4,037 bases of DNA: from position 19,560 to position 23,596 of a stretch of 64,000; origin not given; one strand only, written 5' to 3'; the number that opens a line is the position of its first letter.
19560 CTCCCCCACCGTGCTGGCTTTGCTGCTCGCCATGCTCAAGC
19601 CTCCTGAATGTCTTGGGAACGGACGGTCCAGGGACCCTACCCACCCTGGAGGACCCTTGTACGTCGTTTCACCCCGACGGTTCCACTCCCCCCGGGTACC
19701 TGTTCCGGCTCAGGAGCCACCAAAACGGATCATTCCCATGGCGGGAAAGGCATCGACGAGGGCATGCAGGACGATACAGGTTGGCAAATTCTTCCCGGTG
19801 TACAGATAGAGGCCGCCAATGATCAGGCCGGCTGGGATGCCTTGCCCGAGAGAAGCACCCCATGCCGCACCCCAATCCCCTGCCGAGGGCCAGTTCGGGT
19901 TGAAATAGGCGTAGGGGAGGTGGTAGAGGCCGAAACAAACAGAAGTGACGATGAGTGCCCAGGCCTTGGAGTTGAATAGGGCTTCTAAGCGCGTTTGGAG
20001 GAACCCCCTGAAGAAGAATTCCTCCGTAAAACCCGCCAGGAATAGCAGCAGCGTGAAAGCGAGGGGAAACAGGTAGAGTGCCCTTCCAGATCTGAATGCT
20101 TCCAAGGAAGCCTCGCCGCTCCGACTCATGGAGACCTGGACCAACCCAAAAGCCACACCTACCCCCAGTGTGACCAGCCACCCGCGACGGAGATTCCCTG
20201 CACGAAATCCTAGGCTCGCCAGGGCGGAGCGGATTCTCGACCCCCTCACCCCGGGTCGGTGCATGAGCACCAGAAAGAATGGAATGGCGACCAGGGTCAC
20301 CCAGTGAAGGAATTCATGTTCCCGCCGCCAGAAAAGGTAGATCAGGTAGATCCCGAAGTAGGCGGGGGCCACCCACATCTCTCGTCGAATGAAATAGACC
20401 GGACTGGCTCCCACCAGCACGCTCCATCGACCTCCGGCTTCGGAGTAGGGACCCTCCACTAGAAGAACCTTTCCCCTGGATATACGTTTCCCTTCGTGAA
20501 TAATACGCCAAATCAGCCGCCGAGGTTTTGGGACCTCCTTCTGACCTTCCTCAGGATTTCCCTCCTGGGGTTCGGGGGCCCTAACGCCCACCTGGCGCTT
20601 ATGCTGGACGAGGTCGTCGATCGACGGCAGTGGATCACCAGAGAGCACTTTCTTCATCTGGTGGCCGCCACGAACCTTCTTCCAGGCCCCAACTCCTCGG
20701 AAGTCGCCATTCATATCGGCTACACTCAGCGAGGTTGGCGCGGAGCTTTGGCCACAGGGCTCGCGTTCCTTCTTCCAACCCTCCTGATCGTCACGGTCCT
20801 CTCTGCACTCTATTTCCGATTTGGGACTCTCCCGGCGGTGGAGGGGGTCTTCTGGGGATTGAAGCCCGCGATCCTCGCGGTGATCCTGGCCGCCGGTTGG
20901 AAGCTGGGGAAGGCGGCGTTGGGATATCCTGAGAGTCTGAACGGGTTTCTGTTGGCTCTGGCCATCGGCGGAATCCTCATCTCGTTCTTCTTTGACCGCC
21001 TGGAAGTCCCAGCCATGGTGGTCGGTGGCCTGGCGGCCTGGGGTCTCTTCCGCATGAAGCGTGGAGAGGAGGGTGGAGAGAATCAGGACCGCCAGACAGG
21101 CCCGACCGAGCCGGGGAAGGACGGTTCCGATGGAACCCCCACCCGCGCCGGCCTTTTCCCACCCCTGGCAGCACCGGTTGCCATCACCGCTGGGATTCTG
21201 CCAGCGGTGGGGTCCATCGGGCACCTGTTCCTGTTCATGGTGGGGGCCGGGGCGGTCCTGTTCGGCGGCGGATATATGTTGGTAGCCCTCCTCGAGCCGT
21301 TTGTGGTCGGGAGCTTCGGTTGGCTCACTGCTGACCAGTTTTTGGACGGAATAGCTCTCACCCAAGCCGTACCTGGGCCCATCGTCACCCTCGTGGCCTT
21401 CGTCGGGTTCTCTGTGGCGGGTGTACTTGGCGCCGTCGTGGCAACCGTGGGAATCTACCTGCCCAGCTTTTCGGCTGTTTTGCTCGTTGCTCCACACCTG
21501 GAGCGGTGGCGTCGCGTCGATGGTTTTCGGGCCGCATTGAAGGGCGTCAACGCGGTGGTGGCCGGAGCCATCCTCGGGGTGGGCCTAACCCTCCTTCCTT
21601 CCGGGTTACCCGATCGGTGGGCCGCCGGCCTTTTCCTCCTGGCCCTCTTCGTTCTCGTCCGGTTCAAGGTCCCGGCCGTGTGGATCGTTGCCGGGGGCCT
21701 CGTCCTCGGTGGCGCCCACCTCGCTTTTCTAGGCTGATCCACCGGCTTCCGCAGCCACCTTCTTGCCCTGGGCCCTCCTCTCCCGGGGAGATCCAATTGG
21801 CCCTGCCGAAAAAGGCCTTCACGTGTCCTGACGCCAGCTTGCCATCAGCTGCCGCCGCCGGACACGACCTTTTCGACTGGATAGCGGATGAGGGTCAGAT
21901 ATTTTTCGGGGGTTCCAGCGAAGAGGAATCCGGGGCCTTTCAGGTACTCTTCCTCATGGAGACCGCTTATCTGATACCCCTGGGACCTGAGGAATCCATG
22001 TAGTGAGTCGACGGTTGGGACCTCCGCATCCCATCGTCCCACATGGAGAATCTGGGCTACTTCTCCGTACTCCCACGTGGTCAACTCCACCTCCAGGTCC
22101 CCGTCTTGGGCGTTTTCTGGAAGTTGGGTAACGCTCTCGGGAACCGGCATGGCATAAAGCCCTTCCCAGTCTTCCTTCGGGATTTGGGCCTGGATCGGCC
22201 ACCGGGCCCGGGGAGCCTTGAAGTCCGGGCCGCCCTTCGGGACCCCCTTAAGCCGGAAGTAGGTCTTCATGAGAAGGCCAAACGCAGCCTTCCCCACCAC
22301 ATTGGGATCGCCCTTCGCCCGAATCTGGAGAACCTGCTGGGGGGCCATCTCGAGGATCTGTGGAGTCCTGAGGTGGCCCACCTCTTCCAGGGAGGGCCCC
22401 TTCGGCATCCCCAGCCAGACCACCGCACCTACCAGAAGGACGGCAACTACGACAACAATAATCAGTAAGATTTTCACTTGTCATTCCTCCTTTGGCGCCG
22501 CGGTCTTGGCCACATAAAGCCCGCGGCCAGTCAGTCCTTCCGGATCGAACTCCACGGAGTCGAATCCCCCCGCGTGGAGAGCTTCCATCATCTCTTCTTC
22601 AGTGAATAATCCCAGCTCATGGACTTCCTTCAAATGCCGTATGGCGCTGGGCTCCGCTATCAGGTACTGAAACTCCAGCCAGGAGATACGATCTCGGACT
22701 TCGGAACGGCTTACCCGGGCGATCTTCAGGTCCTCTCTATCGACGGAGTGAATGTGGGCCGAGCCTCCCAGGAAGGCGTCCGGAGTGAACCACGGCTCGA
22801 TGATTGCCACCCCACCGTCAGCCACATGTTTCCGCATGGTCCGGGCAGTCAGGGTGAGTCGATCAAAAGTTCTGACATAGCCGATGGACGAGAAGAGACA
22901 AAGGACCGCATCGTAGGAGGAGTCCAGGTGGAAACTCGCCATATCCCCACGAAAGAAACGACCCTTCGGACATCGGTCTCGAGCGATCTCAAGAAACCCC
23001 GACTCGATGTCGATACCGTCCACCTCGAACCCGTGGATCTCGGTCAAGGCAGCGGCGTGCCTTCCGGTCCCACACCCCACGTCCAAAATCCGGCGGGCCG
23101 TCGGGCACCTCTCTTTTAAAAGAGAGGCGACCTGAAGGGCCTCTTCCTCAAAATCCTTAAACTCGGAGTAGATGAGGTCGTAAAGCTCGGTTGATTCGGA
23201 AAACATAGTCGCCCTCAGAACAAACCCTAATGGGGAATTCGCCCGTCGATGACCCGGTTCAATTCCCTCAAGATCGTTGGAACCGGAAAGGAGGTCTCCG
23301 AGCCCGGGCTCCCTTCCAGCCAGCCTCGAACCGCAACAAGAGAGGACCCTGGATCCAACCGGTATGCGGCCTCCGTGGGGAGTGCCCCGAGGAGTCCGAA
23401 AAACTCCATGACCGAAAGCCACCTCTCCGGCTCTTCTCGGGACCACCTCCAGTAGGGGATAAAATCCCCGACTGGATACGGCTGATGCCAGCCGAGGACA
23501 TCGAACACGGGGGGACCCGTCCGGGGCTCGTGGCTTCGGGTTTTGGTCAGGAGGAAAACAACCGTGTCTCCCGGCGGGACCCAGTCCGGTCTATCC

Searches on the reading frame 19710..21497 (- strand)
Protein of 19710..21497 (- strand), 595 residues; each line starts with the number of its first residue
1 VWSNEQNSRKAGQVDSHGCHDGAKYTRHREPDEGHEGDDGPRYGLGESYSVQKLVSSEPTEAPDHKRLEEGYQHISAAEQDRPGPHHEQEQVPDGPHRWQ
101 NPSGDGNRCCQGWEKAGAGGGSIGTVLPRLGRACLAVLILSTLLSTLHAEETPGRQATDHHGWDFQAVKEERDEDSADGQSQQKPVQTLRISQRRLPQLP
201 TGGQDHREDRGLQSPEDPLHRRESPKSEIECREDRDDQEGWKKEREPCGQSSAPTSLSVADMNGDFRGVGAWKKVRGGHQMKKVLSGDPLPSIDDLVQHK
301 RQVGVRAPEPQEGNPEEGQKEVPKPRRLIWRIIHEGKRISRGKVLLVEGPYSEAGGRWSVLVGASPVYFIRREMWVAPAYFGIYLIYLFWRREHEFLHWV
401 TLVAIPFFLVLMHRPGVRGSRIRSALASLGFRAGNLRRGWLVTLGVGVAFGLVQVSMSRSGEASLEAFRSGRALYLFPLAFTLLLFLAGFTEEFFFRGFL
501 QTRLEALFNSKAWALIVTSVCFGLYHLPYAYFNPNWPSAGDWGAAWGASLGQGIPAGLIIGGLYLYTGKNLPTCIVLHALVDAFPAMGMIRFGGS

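Call 24: search_protein_families(library=pfam, proteins=[window:19710-21497:-], max_evalue=0.00001)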
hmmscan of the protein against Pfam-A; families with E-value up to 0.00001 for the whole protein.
window:19710-21497:- (595 aa): 1 family
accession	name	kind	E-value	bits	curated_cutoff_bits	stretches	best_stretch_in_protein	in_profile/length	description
PF02517.21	Rce1-like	-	7.9e-19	68.2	22.4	1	478-584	5-93/93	Type II CAAX prenyl endopeptidase Rce1-like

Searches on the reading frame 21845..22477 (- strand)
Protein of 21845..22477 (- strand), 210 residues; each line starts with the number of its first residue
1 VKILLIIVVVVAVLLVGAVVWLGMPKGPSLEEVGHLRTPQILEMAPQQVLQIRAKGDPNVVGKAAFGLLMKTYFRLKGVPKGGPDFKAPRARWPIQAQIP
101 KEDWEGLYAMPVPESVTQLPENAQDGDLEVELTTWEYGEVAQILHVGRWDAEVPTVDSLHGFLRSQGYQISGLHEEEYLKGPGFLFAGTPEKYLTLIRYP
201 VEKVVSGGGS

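Call 25: search_protein_families(library=pfam, proteins=[window:21845-22477:-], max_evalue=0.00001)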
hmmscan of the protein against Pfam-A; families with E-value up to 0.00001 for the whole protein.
window:21845-22477:- (210 aa): 1 family
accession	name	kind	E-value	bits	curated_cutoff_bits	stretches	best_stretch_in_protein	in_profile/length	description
PF06445.20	GyrI-like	-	4.6e-08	33.9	26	0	123-183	78-139/155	GyrI-like small molecule binding domain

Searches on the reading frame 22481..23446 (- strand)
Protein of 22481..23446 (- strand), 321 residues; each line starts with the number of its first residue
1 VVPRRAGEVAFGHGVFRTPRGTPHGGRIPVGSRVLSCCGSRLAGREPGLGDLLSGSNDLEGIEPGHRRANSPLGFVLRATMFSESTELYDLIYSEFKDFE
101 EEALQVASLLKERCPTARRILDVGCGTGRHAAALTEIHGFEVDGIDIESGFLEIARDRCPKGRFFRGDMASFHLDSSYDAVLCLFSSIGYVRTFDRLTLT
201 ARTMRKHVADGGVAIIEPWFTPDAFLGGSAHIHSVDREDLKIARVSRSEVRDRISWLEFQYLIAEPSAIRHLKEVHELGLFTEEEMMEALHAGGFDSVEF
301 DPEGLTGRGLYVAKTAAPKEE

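Call 25: search_protein_families(library=pfam, proteins=[window:22481-23446:-], max_evalue=0.00001)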
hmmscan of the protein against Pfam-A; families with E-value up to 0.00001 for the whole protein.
window:22481-23446:- (321 aa): 5 families
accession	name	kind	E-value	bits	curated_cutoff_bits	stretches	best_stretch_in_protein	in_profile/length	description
PF13649.12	Methyltransf_25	-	2.1e-15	57.6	27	1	120-212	1-97/97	Methyltransferase domain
PF08241.18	Methyltransf_11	-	2.6e-10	41.2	21.2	1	121-216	1-95/95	Methyltransferase domain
PF08242.18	Methyltransf_12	-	2.2e-09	38.4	30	1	121-213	1-97/98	Methyltransferase domain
PF13489.12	Methyltransf_23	-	4e-09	36.9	27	1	110-296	16-160/164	Methyltransferase domain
PF13847.12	Methyltransf_31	-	6.7e-07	29.5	27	1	118-183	5-80/145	Methyltransferase domain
